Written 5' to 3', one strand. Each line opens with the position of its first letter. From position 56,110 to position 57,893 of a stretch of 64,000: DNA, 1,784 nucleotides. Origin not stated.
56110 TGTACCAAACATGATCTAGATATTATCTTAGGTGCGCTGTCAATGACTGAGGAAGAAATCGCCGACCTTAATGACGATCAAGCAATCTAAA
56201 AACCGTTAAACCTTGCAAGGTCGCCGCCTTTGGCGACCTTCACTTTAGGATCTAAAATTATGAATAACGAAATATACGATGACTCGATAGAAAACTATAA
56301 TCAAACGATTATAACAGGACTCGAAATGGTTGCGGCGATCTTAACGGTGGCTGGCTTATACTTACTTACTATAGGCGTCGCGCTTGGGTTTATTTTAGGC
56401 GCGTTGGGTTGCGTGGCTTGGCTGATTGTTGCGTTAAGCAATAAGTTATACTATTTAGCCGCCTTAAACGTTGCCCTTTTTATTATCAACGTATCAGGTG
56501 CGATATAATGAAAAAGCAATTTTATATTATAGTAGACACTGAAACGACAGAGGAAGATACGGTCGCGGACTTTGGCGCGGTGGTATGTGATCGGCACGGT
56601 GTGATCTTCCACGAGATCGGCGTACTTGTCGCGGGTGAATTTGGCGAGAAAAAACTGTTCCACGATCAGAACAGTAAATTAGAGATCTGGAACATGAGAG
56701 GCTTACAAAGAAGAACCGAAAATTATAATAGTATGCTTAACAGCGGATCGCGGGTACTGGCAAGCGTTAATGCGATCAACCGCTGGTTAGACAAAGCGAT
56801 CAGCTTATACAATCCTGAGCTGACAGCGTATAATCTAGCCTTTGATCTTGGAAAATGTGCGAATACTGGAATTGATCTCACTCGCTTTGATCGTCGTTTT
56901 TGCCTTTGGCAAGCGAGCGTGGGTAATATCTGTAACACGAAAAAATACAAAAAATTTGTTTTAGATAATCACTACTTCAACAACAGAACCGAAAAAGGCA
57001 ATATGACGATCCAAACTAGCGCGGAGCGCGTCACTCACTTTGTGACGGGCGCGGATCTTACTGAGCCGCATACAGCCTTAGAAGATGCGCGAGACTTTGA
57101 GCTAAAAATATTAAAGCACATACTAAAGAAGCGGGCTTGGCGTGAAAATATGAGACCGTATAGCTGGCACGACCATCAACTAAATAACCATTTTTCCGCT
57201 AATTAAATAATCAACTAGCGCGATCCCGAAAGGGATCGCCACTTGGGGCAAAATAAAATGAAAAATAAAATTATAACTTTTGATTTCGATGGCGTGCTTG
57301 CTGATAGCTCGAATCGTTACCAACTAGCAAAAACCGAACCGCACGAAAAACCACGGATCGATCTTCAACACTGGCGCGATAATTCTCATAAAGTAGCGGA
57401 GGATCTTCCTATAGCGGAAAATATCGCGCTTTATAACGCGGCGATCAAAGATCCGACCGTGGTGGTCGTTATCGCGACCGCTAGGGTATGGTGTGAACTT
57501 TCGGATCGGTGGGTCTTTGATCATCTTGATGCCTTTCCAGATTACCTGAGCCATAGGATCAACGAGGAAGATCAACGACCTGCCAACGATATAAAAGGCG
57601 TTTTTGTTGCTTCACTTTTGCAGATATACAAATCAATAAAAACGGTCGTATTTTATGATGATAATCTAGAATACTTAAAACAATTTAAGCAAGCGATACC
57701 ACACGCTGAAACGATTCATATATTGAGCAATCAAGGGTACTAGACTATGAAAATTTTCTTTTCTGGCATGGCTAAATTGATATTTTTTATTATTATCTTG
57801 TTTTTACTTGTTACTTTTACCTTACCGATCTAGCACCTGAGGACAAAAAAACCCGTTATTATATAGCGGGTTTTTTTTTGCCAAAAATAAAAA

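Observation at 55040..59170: System-level view: a repeat-armoured pre-early-like locus that may be an injection-stop or takeover control region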

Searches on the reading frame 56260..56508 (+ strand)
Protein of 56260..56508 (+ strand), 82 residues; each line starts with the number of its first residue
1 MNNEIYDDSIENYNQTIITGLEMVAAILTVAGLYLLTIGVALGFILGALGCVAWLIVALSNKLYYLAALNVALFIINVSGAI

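Call 10: search_protein_families(library=pfam, proteins=[window:56260-56508:+], max_evalue=0.01)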
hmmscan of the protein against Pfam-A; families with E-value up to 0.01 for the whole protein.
window:56260-56508:+ (82 aa): 1 family
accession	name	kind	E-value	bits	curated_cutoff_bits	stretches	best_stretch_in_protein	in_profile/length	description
PF04973.17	NMN_transporter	-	0.0002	21.8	27.3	1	21-81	3-63/175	Nicotinamide mononucleotide transporter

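Call 11: search_protein_families(library=phrogs, proteins=[window:56260-56508:+], max_evalue=0.01)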
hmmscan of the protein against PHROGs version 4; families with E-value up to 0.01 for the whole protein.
window:56260-56508:+ (82 aa): 2 families
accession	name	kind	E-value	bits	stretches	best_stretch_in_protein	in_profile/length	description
phrog_1880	-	moron, auxiliary metabolic gene and host takeover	9.6e-05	23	1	18-80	41-103/235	PnuC-like nicotinamide mononucleotide transport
phrog_19093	-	unknown function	9.9e-05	23.4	1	22-80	5-63/161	-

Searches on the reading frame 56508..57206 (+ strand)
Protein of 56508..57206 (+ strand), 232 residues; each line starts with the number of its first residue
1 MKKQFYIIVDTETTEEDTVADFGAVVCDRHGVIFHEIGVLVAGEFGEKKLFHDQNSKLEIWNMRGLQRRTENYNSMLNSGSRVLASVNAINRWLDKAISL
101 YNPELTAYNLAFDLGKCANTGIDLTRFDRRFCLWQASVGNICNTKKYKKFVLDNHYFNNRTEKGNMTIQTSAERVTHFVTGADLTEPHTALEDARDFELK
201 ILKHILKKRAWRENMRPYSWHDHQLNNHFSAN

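Call 10: search_protein_families(library=pfam, proteins=[window:56508-57206:+], max_evalue=0.01)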
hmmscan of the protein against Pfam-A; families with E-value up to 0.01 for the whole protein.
window:56508-57206:+ (232 aa): 0 families

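Call 11: search_protein_families(library=phrogs, proteins=[window:56508-57206:+], max_evalue=0.01)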
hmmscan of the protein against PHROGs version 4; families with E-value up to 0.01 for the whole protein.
window:56508-57206:+ (232 aa): 2 families
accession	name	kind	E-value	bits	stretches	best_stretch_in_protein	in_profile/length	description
phrog_20187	-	unknown function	6.1e-15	56.4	1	2-209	6-231/272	-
phrog_192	-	DNA, RNA and nucleotide metabolism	0.0026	18.1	0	90-217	181-281/397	DNA polymerase exonuclease subunit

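Call 27: find_encoding_contigs(protein=window:56508-57206:+, flank=10000, max_places=6)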
Protein window:56508-57206:+ (232 aa): 2 contigs read that carry it; 2 places shown.
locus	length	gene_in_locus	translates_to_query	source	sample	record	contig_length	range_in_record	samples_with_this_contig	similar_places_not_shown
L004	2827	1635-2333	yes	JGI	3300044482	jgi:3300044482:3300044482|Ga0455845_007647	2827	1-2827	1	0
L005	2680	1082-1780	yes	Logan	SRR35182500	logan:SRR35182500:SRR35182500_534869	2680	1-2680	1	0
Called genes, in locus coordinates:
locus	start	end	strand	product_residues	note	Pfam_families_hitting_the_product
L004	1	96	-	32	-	?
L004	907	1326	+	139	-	-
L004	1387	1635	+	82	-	-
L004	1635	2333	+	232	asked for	-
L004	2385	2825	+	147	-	?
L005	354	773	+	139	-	-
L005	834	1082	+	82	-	-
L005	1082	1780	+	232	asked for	-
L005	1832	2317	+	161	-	-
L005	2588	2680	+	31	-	?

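Call 81: search_protein_families(library=pfam, proteins=[window:56508-57206:+], max_evalue=5)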
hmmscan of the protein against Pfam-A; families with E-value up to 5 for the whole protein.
window:56508-57206:+ (232 aa): 2 families
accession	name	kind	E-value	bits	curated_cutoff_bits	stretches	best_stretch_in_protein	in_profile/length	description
PF03476.21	MOSC_N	-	0.014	15.7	25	1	116-174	24-77/119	MOSC N-terminal beta barrel domain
PF03520.19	KCNQ_channel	-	0.037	14.2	25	1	199-222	78-101/189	KCNQ voltage-gated potassium channel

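Call 82: search_solved_structures(query=window:56508-57206:+, max_evalue=1)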
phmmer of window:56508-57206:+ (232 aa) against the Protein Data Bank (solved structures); distinct sequences matched with E-value up to 1: 22.
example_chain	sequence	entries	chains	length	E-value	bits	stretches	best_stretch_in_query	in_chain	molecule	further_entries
3hmn_A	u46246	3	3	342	0.05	16.3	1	20-122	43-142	Dual specificity protein kinase TTK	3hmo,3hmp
2zmd_A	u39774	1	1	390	0.062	16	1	30-122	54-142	Dual specificity protein kinase TTK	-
2zmc_A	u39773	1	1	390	0.062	16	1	30-122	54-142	Dual specificity protein kinase TTK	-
4d2s_A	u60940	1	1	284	0.11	15.2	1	42-122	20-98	DUAL SPECIFICITY PROTEIN KINASE TTK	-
4js8_A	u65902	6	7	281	0.11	15.2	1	42-122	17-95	Dual specificity protein kinase TTK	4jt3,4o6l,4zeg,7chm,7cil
5eh0_A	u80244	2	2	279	0.11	15.2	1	42-122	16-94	Dual specificity protein kinase TTK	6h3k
7chn_A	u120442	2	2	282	0.11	15.2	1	42-122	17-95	Dual specificity protein kinase TTK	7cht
7cja_A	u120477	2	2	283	0.11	15.2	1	42-122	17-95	Dual specificity protein kinase TTK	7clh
6n6o_A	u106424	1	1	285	0.11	15.2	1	42-122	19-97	Dual specificity protein kinase TTK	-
6tn9_A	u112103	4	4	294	0.11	15.1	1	42-122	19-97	Dual specificity protein kinase TTK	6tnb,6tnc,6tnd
6b4w_A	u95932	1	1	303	0.12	15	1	42-122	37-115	Dual specificity protein kinase TTK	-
5n7v_A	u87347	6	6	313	0.12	15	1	42-122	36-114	Dual specificity protein kinase TTK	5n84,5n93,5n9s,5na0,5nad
3cek_A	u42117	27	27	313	0.12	15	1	42-122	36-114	Dual specificity protein kinase TTK | Dual specificity protein kinase TTK or monopolar spindle 1 kinase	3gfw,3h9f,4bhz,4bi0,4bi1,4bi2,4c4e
2x9e_A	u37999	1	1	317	0.13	14.9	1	42-122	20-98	DUAL SPECIFICITY PROTEIN KINASE TTK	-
3w1f_A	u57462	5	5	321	0.14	14.9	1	42-122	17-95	Dual specificity protein kinase TTK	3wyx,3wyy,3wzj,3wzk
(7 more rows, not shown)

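Call 84: find_homologous_proteins(query=window:56508-57206:+, max_evalue=0.001)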
Query window:56508-57206:+ (232 aa): 2576 proteins with E <= 0.001 among 2790 candidates; the best 120 are listed.
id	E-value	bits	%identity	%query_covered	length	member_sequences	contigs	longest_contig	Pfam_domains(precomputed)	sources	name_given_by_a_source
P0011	9.5e-157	537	100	100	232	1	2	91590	-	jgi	jgi:hypothetical protein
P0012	8.0e-96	338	63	99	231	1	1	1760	-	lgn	-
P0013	1.5e-95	337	63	99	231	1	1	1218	-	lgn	-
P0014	4.4e-95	336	65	100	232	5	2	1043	-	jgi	-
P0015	5.4e-95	335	64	99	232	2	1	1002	-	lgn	-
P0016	8.1e-95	335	63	99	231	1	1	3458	-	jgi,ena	jgi:hypothetical protein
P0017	1.5e-94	334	63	99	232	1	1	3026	-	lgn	-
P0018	2.1e-94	333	62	99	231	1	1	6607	-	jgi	jgi:hypothetical protein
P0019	2.5e-94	333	62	99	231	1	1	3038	-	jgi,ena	jgi:hypothetical protein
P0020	3.0e-94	333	63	99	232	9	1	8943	-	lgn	-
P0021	4.8e-94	332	62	100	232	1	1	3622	-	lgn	-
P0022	6.2e-94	332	63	99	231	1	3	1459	-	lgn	-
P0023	9.2e-94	331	62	99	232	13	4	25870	-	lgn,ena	-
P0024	1.8e-93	330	63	99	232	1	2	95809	-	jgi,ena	-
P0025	2.6e-93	330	62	99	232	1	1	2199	-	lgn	-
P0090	2.9e-90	320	60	98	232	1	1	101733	-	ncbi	-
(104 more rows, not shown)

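Call 85: find_encoding_contigs(protein=P0090, flank=10000, max_places=3)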
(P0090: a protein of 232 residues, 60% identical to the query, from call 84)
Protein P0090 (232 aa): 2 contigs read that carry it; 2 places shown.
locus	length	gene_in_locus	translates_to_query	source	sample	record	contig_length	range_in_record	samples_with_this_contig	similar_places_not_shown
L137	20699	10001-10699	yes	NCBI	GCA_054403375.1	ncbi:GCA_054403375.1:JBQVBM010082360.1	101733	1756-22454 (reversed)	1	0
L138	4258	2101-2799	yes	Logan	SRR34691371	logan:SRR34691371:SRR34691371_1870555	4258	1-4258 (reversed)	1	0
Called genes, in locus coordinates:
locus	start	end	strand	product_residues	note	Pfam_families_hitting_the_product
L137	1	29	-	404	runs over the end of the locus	PF04860:Phage_portal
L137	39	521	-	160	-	PF26848:Phage_T5_Nicking_endo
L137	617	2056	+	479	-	PF05265:DUF723 (faint), PF14311:DUF4379 (faint)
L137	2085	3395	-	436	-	PF03237:Terminase_6N, PF17289:Terminase_6C (weak)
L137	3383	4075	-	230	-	PF05050:Methyltransf_21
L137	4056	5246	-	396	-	PF00515:TPR_1 (faint), PF07719:TPR_2 (faint), PF13424:TPR_12 (faint), PF14559:TPR_19 (faint)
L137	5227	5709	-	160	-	PF26823:T5_Terminase_small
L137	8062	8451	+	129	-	PF10263:SprT-like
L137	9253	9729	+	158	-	PF26880:Phage_T5_dNMPase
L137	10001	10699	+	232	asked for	-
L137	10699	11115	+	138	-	-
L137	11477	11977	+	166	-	-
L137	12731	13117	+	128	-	-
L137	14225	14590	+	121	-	-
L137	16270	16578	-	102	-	PF26822:Phage_T5_A2 (weak)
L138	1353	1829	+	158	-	PF26880:Phage_T5_dNMPase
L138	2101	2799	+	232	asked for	-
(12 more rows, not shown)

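Call 86: find_encoding_contigs(protein=P0024, flank=10000, max_places=3)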
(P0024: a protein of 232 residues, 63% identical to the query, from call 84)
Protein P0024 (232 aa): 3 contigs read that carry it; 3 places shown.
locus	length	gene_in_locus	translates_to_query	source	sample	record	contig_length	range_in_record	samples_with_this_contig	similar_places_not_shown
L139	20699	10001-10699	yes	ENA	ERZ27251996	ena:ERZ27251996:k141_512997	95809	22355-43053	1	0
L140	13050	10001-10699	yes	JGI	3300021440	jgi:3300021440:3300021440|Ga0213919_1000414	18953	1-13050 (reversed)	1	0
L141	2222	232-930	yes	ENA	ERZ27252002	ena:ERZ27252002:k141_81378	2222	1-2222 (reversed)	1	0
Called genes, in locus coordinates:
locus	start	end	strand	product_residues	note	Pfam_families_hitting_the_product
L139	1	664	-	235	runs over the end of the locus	-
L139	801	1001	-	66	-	-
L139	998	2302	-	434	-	PF03237:Terminase_6N, PF17289:Terminase_6C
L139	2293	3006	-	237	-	PF05050:Methyltransf_21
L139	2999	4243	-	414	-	PF13181:TPR_8 (faint), PF13428:TPR_14 (faint), PF13432:TPR_16 (faint), PF14559:TPR_19 (faint), PF00515:TPR_1 (weak), PF13424:TPR_12 (weak), PF00515:TPR_1 (weak), PF07719:TPR_2 (weak), +2 more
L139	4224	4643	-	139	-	PF26823:T5_Terminase_small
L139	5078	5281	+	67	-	PF24024:DUF7336 (weak)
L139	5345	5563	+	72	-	-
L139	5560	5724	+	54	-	-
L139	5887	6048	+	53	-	-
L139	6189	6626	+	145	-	-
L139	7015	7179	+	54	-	-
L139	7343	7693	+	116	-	-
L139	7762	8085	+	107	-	-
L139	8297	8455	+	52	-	-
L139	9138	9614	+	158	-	PF26880:Phage_T5_dNMPase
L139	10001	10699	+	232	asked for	-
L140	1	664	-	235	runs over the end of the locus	-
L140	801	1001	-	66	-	-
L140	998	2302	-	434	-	PF03237:Terminase_6N, PF17289:Terminase_6C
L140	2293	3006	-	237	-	PF05050:Methyltransf_21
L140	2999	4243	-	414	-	PF13181:TPR_8 (faint), PF13428:TPR_14 (faint), PF13432:TPR_16 (faint), PF14559:TPR_19 (faint), PF00515:TPR_1 (weak), PF13424:TPR_12 (weak), PF00515:TPR_1 (weak), PF07719:TPR_2 (weak), +2 more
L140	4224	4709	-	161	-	PF26823:T5_Terminase_small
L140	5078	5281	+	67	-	PF24024:DUF7336 (weak)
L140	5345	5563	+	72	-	-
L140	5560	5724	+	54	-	-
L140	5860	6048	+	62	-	-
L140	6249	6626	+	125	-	-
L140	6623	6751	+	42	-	-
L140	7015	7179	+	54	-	-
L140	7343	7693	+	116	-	-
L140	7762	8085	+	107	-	-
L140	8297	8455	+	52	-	-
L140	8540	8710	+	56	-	-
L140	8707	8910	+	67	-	-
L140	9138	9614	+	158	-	PF26880:Phage_T5_dNMPase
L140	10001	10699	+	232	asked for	-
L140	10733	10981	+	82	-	PF04193:PQ-loop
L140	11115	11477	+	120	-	PF10263:SprT-like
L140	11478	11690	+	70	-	-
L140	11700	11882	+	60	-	-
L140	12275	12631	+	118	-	-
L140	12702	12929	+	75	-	-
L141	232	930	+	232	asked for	-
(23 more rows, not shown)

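Call 100: predict_structure(alignment_id=A1)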
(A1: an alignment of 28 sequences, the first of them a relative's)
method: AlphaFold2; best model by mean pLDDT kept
length: 232 residues; sequences in the alignment: 28
mean_pLDDT: 92.8   pTM: 0.89
mean pLDDT of the five models: 92.8, 92.8, 92.7, 92.4, 91.7
residues with pLDDT >= 90: 187; 70-90: 37; 50-70: 7; < 50: 1
segments of 3 or more residues with pLDDT < 50: none
pLDDT, mean of each block of 10 residues (from residue 1): 89 97 98 98 97 86 92 96 98 98 96 96 96 97 94 89 84 95 89 97 96 92 72 50
secondary structure, 60 per line:
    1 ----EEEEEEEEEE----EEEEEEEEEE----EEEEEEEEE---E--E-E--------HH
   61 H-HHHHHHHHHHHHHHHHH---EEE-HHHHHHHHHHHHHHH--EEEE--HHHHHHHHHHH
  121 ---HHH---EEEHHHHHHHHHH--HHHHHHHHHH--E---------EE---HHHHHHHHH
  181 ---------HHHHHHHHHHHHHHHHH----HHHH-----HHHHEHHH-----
elements in order: E5-14 E19-28 E33-41 H63-79 E83-85 H87-101 E104-107 H110-120 E130-132 H133-142 H145-154 H172-180 H190-206 H211-214 H220-223

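Call 103: fold_search(model_id=the predicted structure, library=pdb)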
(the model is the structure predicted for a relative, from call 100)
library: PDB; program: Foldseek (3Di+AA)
matches with E <= 10: 524; with E <= 0.001: 2
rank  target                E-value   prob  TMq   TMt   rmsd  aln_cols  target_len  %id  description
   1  9ii8_A                4.5e-05  1.00  0.52  0.15   5.7       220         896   18  Crystal structure of Staphylococcus aureus DinG protein in complex with ssDNA (released 2025-06-25)
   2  6a4b_D                3.7e-04  1.00  0.46  0.49   8.5       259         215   12  Structure of TREX2 in complex with a duplex DNA with 2 nucleotide 3'-overhang (released 2018-11-07)
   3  3hl8                  1.2e-03  1.00  0.47  0.27   7.4       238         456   13  Crystal structure of exonuclease I in complex with inhibitor BCBP (released 2010-01-19)
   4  6a46_B                1.8e-03  1.00  0.49  0.53   7.0       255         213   12  Structure of TREX2 in complex with a nucleotide (dCMP) (released 2018-11-07)
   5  6n6i_A                2.5e-03  1.00  0.45  0.54   9.1       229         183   10  Human REXO2 bound to pGG (released 2019-06-12)
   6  2gbz                  2.6e-03  1.00  0.47  0.58   6.9       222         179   12  The Crystal Structure of XC847 from Xanthomonas campestris: a 3-5 Oligoribonuclease of DnaQ fold family with a Novel Opp (released 2007-01-16)
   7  6n6i_B                2.6e-03  1.00  0.46  0.55   8.8       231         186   10  Human REXO2 bound to pGG (released 2019-06-12)
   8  1j9a                  2.9e-03  1.00  0.48  0.59   7.7       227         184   14  OLIGORIBONUCLEASE (released 2003-06-24)
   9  9f7m_F                3.1e-03  0.99  0.42  0.47  12.8       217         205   12  Blastococcus Orn bound to pGG (released 2024-12-04)
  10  5cy4_C                4.0e-03  1.00  0.48  0.58   7.0       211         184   10  Crystal structure of an oligoribonuclease from Acinetobacter baumannii (released 2015-08-19)
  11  2igi_B                4.0e-03  1.00  0.48  0.59   7.7       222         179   13  Crystal Structure of E. coli Oligoribonuclease (released 2007-10-02)
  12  6n6j_A                4.0e-03  1.00  0.45  0.52   9.3       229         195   11  Human REXO2 bound to pAA (released 2019-06-12)
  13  4jrp_B                4.0e-03  1.00  0.48  0.27   7.0       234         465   13  Structure of E. coli Exonuclease I in complex with a 5cy-dT13 oligonucleotide (released 2013-05-08)
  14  6rcl_A                4.2e-03  1.00  0.48  0.59   6.8       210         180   12  Crystal structure of REXO2-D199A-AA (released 2019-10-09)
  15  3tr8_A                4.2e-03  1.00  0.47  0.57   7.1       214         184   13  Structure of an oligoribonuclease (orn) from Coxiella burnetii (released 2011-09-21)
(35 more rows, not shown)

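Call 111: search_dna_similar(query=window:56508-57206:+, collection=phages, mode=protein, max_rows=15, max_evalue=0.001)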
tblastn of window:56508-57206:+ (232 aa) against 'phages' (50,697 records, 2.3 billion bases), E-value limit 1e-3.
Records with a match: 1; places in all: 1; records where one place covers at least 80% of the query: 1.
Best place of each record, by identity: <60% 1.
By first word of the organism name: Bacteriophage 1.
By host as written in the record: - 1.
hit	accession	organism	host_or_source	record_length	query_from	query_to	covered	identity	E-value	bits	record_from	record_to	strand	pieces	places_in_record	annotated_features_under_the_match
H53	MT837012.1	Bacteriophage sp.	human fecal samples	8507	21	218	85%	25.4%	5e-6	52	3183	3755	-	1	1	record has no annotation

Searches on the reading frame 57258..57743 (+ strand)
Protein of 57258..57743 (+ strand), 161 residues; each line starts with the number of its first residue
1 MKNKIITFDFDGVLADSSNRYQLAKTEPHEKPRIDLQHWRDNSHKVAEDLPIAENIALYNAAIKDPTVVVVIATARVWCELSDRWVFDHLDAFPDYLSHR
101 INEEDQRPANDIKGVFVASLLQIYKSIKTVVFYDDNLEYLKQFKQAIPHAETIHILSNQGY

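Call 10: search_protein_families(library=pfam, proteins=[window:57258-57743:+], max_evalue=0.01)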
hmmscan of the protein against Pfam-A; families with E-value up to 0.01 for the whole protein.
window:57258-57743:+ (161 aa): 2 families
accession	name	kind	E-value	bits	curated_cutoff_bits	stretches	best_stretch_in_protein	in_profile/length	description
PF10307.15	HAD_SAK_1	-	0.00041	20.6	25.6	1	104-147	118-161/203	HAD domain family 1 in Swiss Army Knife RNA repair proteins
PF00702.32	Hydrolase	-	0.0056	17.5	26.4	1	4-144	2-111/191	haloacid dehalogenase-like hydrolase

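Call 11: search_protein_families(library=phrogs, proteins=[window:57258-57743:+], max_evalue=0.01)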
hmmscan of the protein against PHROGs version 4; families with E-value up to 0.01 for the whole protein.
window:57258-57743:+ (161 aa): 2 families
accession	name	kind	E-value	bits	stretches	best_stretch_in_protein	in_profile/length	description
phrog_415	-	other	6.7e-16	59.6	1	2-146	20-157/218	polynucleotide kinase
phrog_420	-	unknown function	0.00022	21.9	0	1-160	11-178/267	unknown function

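Call 81: search_protein_families(library=pfam, proteins=[window:57258-57743:+], max_evalue=5)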
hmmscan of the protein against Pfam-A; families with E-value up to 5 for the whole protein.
window:57258-57743:+ (161 aa): 4 families
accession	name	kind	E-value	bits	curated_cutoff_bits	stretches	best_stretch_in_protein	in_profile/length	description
PF10307.15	HAD_SAK_1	-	0.00041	20.6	25.6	1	104-147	118-161/203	HAD domain family 1 in Swiss Army Knife RNA repair proteins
PF00702.32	Hydrolase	-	0.0056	17.5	26.4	1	4-144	2-111/191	haloacid dehalogenase-like hydrolase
PF06189.17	5-nucleotidase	-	0.1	11.8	28.2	0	122-156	265-299/302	5'-nucleotidase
PF25109.1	HAD_PNKP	-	0.14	12.7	27.6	0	4-30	2-28/143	Polynucleotide kinase PNKP phosphatase domain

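Call 83: search_solved_structures(query=window:57258-57743:+, max_evalue=1)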
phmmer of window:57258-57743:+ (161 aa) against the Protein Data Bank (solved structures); distinct sequences matched with E-value up to 1: 1.
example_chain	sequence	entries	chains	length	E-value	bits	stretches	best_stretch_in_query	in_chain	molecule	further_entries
9f0x_E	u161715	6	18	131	0.83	12.7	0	63-106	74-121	Relaxosome protein TraY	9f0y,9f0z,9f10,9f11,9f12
